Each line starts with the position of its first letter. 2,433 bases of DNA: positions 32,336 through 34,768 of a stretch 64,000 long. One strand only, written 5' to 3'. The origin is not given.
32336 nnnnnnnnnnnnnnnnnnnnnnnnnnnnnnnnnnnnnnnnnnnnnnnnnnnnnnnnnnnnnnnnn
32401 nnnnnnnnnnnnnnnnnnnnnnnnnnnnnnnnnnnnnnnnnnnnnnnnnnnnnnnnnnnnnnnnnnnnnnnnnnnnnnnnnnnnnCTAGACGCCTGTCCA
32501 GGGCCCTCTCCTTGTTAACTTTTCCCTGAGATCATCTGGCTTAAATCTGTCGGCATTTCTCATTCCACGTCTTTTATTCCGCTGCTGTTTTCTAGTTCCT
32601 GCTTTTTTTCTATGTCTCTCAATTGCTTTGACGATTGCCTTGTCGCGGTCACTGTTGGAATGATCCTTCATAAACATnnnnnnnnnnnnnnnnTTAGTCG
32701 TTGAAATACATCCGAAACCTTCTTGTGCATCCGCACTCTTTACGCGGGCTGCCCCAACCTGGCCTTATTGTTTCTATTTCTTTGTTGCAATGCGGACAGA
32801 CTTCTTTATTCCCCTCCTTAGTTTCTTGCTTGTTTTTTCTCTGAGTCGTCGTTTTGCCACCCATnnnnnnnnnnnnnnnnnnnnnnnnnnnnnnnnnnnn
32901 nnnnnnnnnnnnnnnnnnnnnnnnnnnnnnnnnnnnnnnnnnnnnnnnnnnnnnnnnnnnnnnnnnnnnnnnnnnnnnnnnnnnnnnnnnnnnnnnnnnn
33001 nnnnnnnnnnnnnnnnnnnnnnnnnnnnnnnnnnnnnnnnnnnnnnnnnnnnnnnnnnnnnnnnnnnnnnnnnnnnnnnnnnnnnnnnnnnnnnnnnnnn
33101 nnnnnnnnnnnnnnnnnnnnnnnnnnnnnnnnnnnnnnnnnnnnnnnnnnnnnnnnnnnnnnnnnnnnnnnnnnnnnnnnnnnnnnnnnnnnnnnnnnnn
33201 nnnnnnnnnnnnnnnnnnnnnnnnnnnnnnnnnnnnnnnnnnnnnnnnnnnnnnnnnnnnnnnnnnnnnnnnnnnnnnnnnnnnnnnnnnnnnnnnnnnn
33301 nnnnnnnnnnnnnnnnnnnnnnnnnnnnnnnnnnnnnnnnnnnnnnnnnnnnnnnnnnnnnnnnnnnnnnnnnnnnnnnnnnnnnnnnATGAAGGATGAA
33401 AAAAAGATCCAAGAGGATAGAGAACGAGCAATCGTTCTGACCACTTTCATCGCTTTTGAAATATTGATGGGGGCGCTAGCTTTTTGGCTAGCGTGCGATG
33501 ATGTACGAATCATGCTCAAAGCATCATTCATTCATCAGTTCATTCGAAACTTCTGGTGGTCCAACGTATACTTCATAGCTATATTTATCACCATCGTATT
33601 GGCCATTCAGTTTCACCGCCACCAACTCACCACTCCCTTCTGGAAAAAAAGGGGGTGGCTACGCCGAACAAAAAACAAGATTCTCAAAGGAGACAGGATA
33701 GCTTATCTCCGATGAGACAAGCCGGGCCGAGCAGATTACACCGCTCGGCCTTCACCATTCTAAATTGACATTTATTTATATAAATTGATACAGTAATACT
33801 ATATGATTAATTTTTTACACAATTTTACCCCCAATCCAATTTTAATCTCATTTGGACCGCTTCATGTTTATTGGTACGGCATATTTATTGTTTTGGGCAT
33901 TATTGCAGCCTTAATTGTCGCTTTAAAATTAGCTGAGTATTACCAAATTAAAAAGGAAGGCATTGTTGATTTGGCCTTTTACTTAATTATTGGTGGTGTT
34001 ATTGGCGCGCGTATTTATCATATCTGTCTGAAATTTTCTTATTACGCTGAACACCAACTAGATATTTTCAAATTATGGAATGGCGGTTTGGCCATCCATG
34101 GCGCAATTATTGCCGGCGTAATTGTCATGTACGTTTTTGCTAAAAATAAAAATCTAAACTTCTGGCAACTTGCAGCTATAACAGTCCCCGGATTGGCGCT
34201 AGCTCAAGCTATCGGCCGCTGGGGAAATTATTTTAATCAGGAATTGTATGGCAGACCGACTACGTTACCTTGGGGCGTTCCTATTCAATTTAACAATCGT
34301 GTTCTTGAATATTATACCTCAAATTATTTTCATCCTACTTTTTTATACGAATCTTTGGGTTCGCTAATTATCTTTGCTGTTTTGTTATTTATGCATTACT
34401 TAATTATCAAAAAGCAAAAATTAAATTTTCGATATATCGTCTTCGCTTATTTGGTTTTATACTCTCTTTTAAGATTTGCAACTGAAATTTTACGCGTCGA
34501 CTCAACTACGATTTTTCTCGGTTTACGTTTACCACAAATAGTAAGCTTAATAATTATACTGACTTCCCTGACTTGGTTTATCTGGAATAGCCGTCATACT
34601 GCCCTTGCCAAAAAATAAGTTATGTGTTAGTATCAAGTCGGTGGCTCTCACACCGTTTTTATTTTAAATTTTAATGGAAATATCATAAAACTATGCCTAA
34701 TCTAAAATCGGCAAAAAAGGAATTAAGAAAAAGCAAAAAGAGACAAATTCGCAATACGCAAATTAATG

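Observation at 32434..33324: T-box riboswitch (Trp-type) controlling a transcript that carries two tiny GC-rich ORFs ahead of trpS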

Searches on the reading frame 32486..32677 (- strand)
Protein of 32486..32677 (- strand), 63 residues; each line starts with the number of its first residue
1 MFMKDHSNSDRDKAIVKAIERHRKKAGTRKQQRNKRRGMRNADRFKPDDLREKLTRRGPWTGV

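Call 9: search_protein_families(library=pfam, proteins=[window:32486-32677:-], max_evalue=1)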
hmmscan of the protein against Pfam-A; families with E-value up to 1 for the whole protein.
window:32486-32677:- (63 aa): 0 families

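Call 48: find_homologous_proteins(query=window:32489-32671:-, max_evalue=0.01)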
Query seq(61 aa) (61 aa): 1 proteins with E <= 0.01 among 1 candidates.
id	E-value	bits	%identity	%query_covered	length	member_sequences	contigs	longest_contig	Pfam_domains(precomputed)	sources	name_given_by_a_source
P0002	4.6e-32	126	100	100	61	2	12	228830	-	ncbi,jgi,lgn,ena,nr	ncbi:MAG TPA: hypothetical protein PLH29_00340 [bacterium]|nr:hypothetical protein [bacterium]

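Call 72: find_encoding_contigs(protein=P0002, flank=2500, max_places=6)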
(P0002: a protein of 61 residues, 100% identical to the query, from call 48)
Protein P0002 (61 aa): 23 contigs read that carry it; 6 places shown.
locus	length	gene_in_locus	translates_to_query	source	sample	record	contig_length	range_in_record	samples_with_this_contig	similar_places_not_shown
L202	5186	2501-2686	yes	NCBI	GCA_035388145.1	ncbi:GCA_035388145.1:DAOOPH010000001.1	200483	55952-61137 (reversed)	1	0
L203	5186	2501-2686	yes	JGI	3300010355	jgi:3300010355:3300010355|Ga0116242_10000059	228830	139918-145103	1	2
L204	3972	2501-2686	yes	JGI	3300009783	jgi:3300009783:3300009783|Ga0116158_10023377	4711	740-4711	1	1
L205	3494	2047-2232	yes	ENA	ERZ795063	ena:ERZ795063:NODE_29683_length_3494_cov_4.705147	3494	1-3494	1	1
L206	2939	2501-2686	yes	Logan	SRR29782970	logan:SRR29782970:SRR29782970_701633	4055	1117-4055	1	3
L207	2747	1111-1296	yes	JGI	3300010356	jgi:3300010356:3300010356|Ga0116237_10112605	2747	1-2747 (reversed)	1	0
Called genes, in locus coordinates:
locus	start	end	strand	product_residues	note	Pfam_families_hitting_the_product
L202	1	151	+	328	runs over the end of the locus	PF21694:DNA_pol3_delta_C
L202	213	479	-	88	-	PF01649:Ribosomal_S20p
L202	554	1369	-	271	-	PF01790:LGT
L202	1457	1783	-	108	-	-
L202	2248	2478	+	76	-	-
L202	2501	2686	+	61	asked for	-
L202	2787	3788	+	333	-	PF00579:tRNA-synt_1b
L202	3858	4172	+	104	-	-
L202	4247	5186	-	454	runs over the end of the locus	PF02878:PGM_PMM_I, PF02879:PGM_PMM_II, PF02880:PGM_PMM_III, PF00408:PGM_PMM_IV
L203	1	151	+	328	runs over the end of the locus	PF21694:DNA_pol3_delta_C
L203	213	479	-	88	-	PF01649:Ribosomal_S20p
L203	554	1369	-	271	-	PF01790:LGT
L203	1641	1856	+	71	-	-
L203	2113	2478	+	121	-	-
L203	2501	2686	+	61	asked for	-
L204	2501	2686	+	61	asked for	-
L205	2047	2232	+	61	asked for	-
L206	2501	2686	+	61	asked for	-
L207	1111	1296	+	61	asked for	-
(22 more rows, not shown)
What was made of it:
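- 32486..32671 (-): ORF2, a 61-aa highly basic protein (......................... ... RGPWTGV), with SD GAGGAGG at 32685-32679. A 61-aa gene is annotated here in the NCBI record (calls 48, 72).
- The identical locus recurs on 23 contigs from several samples (call 72).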

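Call 81: search_solved_structures(query=window:32489-32671:-, max_evalue=10)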
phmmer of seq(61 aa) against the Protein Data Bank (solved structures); distinct sequences matched with E-value up to 10: 1.
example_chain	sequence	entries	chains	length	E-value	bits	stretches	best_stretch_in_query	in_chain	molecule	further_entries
8deb_A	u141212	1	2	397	2.1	12.4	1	33-59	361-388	Carboxyspermidine dehydrogenase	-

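Call 82: search_protein_families(library=ncbifam, max_evalue=1, proteins=[window:32489-32671:-])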
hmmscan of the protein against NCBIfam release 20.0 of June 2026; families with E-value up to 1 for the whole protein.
seq(61 aa): 0 families

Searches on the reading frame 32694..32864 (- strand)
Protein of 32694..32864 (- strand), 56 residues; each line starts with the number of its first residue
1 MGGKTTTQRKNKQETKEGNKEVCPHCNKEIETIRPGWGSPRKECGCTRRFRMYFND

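Call 9: search_protein_families(library=pfam, proteins=[window:32694-32864:-], max_evalue=1)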
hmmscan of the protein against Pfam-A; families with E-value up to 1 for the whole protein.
window:32694-32864:- (56 aa): 0 families

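Call 11: find_homologous_proteins(query=window:32694-32864:-, max_evalue=0.01)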
Query window:32694-32864:- (56 aa): 1 proteins with E <= 0.01 among 1 candidates.
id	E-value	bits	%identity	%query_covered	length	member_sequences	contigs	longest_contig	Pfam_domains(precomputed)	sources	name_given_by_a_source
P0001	2.8e-32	126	100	100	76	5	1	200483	-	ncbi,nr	ncbi:MAG TPA: hypothetical protein PLH29_00345 [bacterium]|nr:hypothetical protein [bacterium]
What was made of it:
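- Word-based searches found only self hits (calls 11, 48).
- Tried and rejected: They returned only self hits (calls 11, 48).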

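Call 56: search_protein_representatives(protein=window:32694-32864:-)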
Query: 56 residues. Proteins with E-value up to 0.001 (for the whole library): 7; up to 1e-10: 2; up to 1e-30: 1. The best 7 are listed.
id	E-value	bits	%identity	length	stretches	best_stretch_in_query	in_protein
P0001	9.1e-33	126.4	100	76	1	1-56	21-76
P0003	1.5e-15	72.4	63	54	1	6-56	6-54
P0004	3.8e-10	55.4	57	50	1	3-48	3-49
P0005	5.4e-06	42.3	35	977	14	31-56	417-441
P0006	8.0e-06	41.8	47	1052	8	22-46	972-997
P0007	1.2e-04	38.1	43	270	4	8-31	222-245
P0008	1.3e-04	38.0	32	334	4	15-49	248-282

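Call 57: predict_structure(protein=window:32694-32864:-)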
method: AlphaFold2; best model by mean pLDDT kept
length: 56 residues; sequences in the alignment: 1
mean_pLDDT: 67.5   pTM: 0.37
mean pLDDT of the five models: 67.5, 59.8, 58.4, 54.8, 49.0
residues with pLDDT >= 90: 0; 70-90: 27; 50-70: 22; < 50: 7
segments of 3 or more residues with pLDDT < 50: 11-13
pLDDT, mean of each block of 10 residues (from residue 1): 59 53 84 83 70 49
secondary structure, 60 per line:
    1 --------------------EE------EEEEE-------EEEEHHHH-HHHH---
elements in order: E29-33 E41-44 H45-48 H50-53

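Call 59: find_encoding_contigs(protein=P0003, flank=3000, max_places=4)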
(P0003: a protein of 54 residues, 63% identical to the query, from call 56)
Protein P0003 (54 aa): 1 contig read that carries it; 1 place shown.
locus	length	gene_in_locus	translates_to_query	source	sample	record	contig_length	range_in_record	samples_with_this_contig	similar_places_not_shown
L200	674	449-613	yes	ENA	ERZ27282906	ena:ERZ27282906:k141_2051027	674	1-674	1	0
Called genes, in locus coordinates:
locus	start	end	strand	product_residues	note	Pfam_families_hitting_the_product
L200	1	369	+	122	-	?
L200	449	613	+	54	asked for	-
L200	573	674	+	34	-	?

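Call 60: find_encoding_contigs(protein=P0004, flank=3000, max_places=4)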
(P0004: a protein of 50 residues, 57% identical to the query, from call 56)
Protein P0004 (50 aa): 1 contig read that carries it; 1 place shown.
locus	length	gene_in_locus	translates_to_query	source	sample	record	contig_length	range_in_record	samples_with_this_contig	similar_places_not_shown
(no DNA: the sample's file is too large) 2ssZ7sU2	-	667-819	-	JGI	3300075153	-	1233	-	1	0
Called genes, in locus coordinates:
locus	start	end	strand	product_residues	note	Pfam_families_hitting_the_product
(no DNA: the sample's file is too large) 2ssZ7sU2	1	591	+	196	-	?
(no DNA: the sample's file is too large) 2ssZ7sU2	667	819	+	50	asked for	-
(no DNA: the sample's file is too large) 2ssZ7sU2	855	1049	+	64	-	-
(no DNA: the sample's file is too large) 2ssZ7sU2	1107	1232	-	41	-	?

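Call 68: find_homologous_proteins(query=A4, max_evalue=0.01)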
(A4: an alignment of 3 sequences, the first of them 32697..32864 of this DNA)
Query A4 (3 sequences) (56 aa, profile of the alignment): 5 proteins with E <= 0.01 among 8 candidates.
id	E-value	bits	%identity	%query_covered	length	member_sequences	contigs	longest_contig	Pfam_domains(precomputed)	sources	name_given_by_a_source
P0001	1.5e-30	123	100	100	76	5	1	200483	-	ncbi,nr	ncbi:MAG TPA: hypothetical protein PLH29_00345 [bacterium]|nr:hypothetical protein [bacterium]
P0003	9.3e-29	117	57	100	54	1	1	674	-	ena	-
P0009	4.6e-25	105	50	100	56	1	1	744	-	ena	-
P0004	3.8e-22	96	57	80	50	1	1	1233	-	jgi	jgi:hypothetical protein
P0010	9.1e-20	88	53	86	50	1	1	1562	-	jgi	jgi:hypothetical protein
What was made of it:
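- Tried and rejected: 'Orphan' was overturned for ORF1 by exhaustive HMMER and a profile search (calls 56, 68).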

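Call 70: find_encoding_contigs(protein=P0010, flank=3000, max_places=3)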
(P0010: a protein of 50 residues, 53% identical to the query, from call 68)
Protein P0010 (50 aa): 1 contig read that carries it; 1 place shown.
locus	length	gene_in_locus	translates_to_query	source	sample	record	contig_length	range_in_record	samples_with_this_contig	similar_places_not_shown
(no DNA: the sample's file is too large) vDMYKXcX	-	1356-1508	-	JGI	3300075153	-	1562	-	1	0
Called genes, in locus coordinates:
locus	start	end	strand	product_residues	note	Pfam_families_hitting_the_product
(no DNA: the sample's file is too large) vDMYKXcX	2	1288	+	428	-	?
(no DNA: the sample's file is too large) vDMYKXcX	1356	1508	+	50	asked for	-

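Call 71: find_encoding_contigs(protein=P0009, flank=3000, max_places=3)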
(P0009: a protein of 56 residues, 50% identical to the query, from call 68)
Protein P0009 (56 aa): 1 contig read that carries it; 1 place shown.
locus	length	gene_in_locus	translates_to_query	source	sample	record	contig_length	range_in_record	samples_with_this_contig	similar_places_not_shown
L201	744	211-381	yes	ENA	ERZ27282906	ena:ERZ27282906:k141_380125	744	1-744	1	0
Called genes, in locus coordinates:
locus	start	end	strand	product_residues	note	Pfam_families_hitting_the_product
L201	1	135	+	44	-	?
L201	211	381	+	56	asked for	-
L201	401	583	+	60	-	-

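Call 77: fold_search(model_id=the predicted structure, library=pdb)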
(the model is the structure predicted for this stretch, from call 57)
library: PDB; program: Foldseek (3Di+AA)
matches with E <= 10: 41; with E <= 0.001: 0
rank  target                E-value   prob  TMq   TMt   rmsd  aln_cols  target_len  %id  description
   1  2a20_MODEL_1_A        1.8e+00  0.20  0.30  0.28   4.6        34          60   12  Solution structure of Rim2 Zinc Finger Domain (released 2005-08-16)
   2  3cng_C                2.6e+00  0.41  0.38  0.13   1.8        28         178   28  Crystal structure of NUDIX hydrolase from Nitrosomonas europaea (released 2008-04-08)
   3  4ym7_EI               3.2e+00  0.10  0.29  0.17   9.1        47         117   23  RNA polymerase I structure with an alternative dimer hinge (released 2015-09-09)
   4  6h0s_A                3.4e+00  0.44  0.42  0.09   1.3        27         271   30  Crystal structure of the complex between the Lactococcus lactis FPG mutant G226P and a Fapy-dG containing DNA (released 2019-07-31)
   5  7som_m                3.4e+00  0.07  0.26  0.06  12.5        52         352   12  Ciliary C2 central pair apparatus isolated from Chlamydomonas reinhardtii (released 2022-04-13)
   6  6rno_A                4.4e+00  0.28  0.40  0.09   1.3        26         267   31  Crystal structure of a complex between the LlFpg protein, a THF-DNA and an inhibitor (released 2020-04-15)
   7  9iua_C                4.4e+00  0.23  0.36  0.12   1.6        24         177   25  Cryo-EM structure of the large serine recombinase Bxb1 in complex with attP and attB (GT/TT CDN) in the pre-strand exc (released 2026-03-04)
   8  4xd9_A                4.7e+00  0.09  0.22  0.06   2.0        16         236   44  Structure of Rpf2-Rrs1 complex involved in ribosome biogenesis (released 2015-06-10)
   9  4v8a_AY               5.1e+00  0.11  0.29  0.17   3.1        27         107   18  The structure of thermorubin in complex with the 70S ribosome from Thermus thermophilus. (released 2014-07-09)
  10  5by8_A                5.1e+00  0.08  0.22  0.06   2.0        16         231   44  The structure of Rpf2-Rrs1 explains its role in ribosome biogenesis (released 2015-07-08)
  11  8tjg                  5.4e+00  0.25  0.41  0.10   1.3        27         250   30  Structure of Nei2 from Mycobacterium smegmatis in complex with Zn2+ (released 2024-03-06)
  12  9iub_D                5.8e+00  0.21  0.37  0.07   1.3        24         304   25  Cryo-EM structure of the large serine recombinase Bxb1 in complex with attP and attB (GT/TT CDN) in the pre-strand exc (released 2026-03-04)
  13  3msu_A                5.8e+00  0.08  0.26  0.05   6.1        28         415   14  Crystal Structure of Citrate Synthase from Francisella tularensis (released 2010-05-26)
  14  8hvr_H                6.7e+00  0.10  0.38  0.16   2.8        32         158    9  Cryo-EM structure of AfsR-dependent transcription activation complex with afsS promoter (released 2023-12-27)
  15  6pcm_A                6.7e+00  0.09  0.34  0.03   1.8        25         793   32  Crystal Structure of Mycobacterium smegmatis Topoisomerase I with ssDNA bound to both N- and C-terminal domains (released 2020-03-25)
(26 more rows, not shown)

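Call 78: predict_structure(alignment_id=A5)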
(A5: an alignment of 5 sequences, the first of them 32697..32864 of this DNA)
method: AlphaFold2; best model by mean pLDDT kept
length: 56 residues; sequences in the alignment: 5
mean_pLDDT: 61.6   pTM: 0.31
mean pLDDT of the five models: 61.6, 56.3, 56.2, 55.6, 52.3
residues with pLDDT >= 90: 0; 70-90: 24; 50-70: 13; < 50: 19
segments of 3 or more residues with pLDDT < 50: 1-18
pLDDT, mean of each block of 10 residues (from residue 1): 44 48 77 75 69 54
secondary structure, 60 per line:
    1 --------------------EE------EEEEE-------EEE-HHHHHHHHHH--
elements in order: E29-33 E41-43 H45-54
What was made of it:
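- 32694..32864 (-): ORF1, a 56-aa Cys4 zinc-ribbon-like protein (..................), with SD AAGGAGG at 32876-32870. The AF2 core has pLDDT of about 75-84 and two beta-hairpins (calls 57, 78).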

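Call 80: search_solved_structures(query=A5, max_evalue=10)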
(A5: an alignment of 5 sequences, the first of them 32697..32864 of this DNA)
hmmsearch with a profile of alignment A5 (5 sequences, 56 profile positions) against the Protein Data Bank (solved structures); distinct sequences matched with E-value up to 10: 5.
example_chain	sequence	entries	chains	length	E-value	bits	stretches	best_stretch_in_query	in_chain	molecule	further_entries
4x33_A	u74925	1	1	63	0.27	14.4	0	44-56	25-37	Diphthamide biosynthesis protein 3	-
1yws_A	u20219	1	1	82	0.6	13.3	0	44-56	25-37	protein YBL071w-A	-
1yop_A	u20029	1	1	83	0.62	13.2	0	44-56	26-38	Kti11p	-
5ax2_A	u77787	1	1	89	0.77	12.9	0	44-56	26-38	Diphthamide biosynthesis protein 3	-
2wbt_A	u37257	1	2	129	0.85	12.8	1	12-30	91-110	B-129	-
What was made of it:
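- No Pfam, NCBIfam or PDB match (calls 9, 80-82).
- On Anti-TRAP (PF15777), for ORF1: No anti-TRAP chain in the PDB profile search at E<=10 (call 80).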

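Call 82: search_protein_families(library=ncbifam, max_evalue=1, proteins=[window:32697-32864:-, P0009])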
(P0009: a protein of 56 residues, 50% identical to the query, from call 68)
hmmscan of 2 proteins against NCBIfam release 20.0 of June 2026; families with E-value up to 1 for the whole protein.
window:32697-32864:- (56 aa): 0 families

P0009 (56 aa): 1 family
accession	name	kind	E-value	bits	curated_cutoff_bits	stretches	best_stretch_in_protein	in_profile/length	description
NF038384.1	zinc_YnfU_fam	subfamily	0.047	13.3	36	1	12-28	30-46/52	YnfU family zinc-binding protein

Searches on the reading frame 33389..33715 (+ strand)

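Call 9: search_protein_families(library=pfam, proteins=[window:33389-33715:+], max_evalue=1)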
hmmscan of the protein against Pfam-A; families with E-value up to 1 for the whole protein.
window:33389-33715:+ (108 aa): 1 family
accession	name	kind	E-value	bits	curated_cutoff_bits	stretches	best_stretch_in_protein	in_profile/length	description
PF04854.19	DUF624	-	0.025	15.2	24.2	1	15-71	17-72/77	Protein of unknown function, DUF624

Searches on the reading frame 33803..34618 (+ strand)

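Call 9: search_protein_families(library=pfam, proteins=[window:33803-34618:+], max_evalue=1)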
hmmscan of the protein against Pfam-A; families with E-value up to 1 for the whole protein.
window:33803-34618:+ (271 aa): 2 families
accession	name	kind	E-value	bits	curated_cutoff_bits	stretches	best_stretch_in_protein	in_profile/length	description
PF01790.23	LGT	-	3.8e-71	239.7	24.9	1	12-261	1-240/240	Prolipoprotein diacylglyceryl transferase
PF20730.2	YetF_N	-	0.0055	16.9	26.5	1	29-78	8-56/76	YetF N-terminal transmembrane domain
